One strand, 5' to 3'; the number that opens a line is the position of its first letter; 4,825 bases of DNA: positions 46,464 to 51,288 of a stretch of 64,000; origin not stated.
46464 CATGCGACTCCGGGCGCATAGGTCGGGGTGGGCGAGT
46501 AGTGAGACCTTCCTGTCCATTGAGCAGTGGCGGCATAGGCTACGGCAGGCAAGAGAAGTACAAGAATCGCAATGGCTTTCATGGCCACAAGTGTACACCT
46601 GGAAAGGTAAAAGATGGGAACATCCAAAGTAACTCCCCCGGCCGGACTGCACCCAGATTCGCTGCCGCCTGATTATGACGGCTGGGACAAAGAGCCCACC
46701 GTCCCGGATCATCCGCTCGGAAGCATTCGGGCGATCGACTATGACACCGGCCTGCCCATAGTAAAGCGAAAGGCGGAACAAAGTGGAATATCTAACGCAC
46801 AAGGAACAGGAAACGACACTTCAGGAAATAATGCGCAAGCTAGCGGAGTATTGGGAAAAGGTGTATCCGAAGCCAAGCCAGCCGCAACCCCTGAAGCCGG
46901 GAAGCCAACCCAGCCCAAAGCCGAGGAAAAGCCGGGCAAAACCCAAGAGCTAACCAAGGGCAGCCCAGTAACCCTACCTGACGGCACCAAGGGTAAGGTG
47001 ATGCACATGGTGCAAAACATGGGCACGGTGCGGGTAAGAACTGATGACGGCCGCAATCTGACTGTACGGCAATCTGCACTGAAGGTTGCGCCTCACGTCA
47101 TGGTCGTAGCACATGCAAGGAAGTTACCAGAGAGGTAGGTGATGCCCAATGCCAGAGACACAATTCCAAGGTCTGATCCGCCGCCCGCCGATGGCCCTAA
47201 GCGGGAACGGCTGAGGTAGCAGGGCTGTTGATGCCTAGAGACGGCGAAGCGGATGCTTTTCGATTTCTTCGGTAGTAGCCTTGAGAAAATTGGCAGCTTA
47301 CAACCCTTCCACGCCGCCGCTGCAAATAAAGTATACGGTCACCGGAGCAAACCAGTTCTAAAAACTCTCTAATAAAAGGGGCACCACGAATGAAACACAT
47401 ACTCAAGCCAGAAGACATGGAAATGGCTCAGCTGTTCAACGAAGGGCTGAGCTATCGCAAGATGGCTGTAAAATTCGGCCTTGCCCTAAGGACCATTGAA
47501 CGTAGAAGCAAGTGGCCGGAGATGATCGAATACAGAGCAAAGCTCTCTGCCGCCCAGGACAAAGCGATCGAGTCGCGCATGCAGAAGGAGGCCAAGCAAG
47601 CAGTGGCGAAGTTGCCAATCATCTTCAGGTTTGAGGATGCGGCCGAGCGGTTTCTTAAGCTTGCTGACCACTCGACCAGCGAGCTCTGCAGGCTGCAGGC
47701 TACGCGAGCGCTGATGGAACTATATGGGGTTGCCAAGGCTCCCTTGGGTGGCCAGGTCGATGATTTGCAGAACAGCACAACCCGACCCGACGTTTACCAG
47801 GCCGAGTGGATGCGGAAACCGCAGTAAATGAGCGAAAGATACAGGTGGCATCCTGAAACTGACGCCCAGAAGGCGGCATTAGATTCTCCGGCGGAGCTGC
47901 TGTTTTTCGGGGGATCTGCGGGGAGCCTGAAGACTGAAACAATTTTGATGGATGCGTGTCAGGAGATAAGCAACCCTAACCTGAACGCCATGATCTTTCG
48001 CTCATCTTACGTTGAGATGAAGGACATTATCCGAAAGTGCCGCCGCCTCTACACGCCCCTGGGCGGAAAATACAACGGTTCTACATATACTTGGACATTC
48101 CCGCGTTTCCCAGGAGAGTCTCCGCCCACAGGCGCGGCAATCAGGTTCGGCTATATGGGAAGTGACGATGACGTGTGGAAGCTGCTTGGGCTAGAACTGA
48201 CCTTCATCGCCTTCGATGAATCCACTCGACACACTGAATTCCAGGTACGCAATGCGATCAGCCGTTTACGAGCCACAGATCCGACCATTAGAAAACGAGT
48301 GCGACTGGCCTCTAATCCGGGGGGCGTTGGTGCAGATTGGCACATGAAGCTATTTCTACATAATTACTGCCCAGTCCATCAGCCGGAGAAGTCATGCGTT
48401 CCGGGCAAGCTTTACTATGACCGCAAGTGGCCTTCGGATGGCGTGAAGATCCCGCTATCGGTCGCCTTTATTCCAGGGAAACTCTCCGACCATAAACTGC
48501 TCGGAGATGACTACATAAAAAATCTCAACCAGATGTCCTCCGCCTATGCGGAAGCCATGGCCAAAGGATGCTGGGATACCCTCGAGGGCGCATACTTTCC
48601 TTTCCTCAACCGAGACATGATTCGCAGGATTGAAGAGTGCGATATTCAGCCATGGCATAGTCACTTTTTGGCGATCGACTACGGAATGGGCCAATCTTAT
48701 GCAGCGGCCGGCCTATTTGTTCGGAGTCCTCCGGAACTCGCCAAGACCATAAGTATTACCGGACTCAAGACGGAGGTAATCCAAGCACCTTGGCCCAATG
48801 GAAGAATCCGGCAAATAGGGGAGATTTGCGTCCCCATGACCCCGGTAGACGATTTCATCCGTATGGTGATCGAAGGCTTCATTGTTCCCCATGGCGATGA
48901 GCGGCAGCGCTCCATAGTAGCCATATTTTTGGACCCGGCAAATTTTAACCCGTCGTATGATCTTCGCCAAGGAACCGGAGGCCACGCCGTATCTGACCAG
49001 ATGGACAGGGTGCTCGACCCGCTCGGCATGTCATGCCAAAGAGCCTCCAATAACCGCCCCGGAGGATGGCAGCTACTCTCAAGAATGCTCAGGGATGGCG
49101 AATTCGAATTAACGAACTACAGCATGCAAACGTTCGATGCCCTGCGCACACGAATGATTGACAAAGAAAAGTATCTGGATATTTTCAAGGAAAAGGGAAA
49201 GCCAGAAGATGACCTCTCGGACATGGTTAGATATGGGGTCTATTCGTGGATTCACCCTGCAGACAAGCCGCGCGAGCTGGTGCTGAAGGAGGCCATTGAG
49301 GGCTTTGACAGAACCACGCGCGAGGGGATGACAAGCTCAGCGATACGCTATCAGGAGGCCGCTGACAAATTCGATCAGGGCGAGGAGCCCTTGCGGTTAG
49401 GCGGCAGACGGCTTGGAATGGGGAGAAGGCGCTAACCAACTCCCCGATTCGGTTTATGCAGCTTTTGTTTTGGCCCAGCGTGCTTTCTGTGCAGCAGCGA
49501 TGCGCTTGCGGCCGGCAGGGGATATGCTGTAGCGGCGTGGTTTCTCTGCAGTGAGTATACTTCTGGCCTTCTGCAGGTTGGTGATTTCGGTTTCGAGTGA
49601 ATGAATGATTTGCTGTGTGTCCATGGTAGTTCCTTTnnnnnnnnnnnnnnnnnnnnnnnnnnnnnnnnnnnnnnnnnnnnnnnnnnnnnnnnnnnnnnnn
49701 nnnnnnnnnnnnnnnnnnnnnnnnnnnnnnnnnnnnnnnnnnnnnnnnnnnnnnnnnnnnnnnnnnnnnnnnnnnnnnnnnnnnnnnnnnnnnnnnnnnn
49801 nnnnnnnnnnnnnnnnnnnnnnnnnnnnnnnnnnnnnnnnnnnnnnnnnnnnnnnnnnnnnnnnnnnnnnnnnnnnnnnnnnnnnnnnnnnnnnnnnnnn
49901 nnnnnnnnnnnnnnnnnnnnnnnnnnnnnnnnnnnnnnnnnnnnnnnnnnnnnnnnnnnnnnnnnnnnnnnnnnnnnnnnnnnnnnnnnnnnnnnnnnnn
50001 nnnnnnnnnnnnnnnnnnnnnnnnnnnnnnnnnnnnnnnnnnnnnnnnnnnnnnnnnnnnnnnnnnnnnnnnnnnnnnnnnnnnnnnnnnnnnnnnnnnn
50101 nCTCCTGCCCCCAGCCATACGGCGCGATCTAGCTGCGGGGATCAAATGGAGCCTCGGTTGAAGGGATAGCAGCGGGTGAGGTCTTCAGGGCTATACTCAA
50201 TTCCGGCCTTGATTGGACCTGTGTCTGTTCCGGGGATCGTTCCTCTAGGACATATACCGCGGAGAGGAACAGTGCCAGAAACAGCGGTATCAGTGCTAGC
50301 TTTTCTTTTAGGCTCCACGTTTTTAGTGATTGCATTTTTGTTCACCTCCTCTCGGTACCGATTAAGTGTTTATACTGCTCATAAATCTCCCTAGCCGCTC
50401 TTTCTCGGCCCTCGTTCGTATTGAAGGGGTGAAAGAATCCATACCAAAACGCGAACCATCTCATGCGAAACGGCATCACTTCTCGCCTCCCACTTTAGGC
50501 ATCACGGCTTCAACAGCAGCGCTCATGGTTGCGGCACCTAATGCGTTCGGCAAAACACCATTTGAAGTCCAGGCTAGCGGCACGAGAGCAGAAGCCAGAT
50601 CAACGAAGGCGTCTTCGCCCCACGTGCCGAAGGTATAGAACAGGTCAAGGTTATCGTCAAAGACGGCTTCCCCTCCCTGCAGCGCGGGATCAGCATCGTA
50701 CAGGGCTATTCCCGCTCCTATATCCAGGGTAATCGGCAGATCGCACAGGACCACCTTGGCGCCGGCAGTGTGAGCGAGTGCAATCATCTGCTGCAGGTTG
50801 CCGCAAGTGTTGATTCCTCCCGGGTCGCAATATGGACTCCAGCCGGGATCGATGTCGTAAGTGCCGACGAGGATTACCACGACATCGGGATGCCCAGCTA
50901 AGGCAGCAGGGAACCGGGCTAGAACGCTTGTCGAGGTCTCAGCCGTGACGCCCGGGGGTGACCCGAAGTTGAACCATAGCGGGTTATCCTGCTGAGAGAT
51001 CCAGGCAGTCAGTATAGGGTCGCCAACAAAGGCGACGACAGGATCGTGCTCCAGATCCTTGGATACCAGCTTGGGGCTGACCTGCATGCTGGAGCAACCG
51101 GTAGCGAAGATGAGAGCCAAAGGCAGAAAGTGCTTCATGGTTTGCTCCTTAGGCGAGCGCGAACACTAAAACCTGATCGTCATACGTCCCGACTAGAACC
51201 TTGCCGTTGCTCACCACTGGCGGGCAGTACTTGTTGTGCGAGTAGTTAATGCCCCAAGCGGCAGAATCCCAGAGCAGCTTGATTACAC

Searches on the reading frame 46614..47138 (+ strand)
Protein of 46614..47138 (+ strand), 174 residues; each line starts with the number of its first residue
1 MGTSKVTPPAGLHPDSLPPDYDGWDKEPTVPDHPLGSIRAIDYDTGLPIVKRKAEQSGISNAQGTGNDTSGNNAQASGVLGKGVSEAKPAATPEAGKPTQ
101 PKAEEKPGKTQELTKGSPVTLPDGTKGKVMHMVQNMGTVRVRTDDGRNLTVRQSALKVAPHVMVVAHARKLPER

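Call 9: search_protein_families(library=phrogs, proteins=[window:46614-47138:+], max_evalue=0.01)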
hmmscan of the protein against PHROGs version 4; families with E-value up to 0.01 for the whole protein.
window:46614-47138:+ (174 aa): 1 family
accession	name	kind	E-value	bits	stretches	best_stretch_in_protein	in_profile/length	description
phrog_7955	-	unknown function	0.0014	19.7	1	120-165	20-62/63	-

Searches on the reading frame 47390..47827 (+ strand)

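Call 9: search_protein_families(library=phrogs, proteins=[window:47390-47827:+], max_evalue=0.01)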
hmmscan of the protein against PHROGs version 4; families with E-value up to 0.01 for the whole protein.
window:47390-47827:+ (145 aa): 2 families
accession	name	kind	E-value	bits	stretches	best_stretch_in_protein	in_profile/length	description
phrog_3855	-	DNA, RNA and nucleotide metabolism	0.0023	19.4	1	10-41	70-101/115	HTH DNA binding protein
phrog_664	-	DNA, RNA and nucleotide metabolism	0.0098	16.7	0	5-72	85-156/210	DNA binding protein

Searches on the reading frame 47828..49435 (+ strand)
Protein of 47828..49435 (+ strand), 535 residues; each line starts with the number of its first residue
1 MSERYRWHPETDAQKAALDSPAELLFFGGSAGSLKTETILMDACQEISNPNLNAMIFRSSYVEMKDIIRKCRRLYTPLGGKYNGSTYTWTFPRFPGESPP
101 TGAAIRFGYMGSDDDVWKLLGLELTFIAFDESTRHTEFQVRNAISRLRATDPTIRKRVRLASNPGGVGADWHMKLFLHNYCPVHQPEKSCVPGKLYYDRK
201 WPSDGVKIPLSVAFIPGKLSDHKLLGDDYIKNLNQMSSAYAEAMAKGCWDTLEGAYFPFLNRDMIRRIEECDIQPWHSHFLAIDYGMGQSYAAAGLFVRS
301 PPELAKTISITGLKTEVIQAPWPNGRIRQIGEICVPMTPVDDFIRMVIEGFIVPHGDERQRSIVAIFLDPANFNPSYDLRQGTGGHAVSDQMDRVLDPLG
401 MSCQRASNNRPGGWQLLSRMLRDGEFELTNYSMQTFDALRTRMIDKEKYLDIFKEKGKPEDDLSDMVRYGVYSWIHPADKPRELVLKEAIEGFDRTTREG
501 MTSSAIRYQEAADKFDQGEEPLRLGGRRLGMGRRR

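Call 9: search_protein_families(library=phrogs, proteins=[window:47828-49435:+], max_evalue=0.01)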
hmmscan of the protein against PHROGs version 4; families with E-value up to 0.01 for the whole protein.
window:47828-49435:+ (535 aa): 3 families
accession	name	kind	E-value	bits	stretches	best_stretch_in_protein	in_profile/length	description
phrog_979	-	head and packaging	1.2e-37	130.9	1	3-270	147-426/642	terminase large subunit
phrog_2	-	head and packaging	2.3e-18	67.3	1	3-501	261-612/807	terminase large subunit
phrog_9526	-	head and packaging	2.4e-12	47.9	1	2-165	3-166/280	terminase large subunit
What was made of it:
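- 28223..49435 (+): Virion and packaging module, with no signal peptides. It holds a portal-like 877-aa protein, a scaffold-like protein, a 425-aa capsid-like protein, a 1003-aa tail protein, a 366-aa protein, a putative acetyltransferase (assigned by position only), ejection-like proteins (650 and 571 aa), a terS-like protein and TerL (47828-49435). TerL matches phrog_979 at 1e-37 (call 9).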

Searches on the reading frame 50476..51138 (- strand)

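Call 27: search_protein_families(library=pfam, proteins=[window:50476-51138:-], max_evalue=0.05)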
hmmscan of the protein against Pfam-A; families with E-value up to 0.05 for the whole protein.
window:50476-51138:- (220 aa): 2 families
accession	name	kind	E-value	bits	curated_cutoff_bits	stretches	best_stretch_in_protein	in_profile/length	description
PF13472.12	Lipase_GDSL_2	-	1.8e-08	35.5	32.9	1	63-184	40-152/178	GDSL-like Lipase/Acylhydrolase family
PF16847.10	AvrPtoB_bdg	-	0.043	14.8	27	0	113-162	23-74/91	Avirulence AvrPtoB, BAK1-binding domain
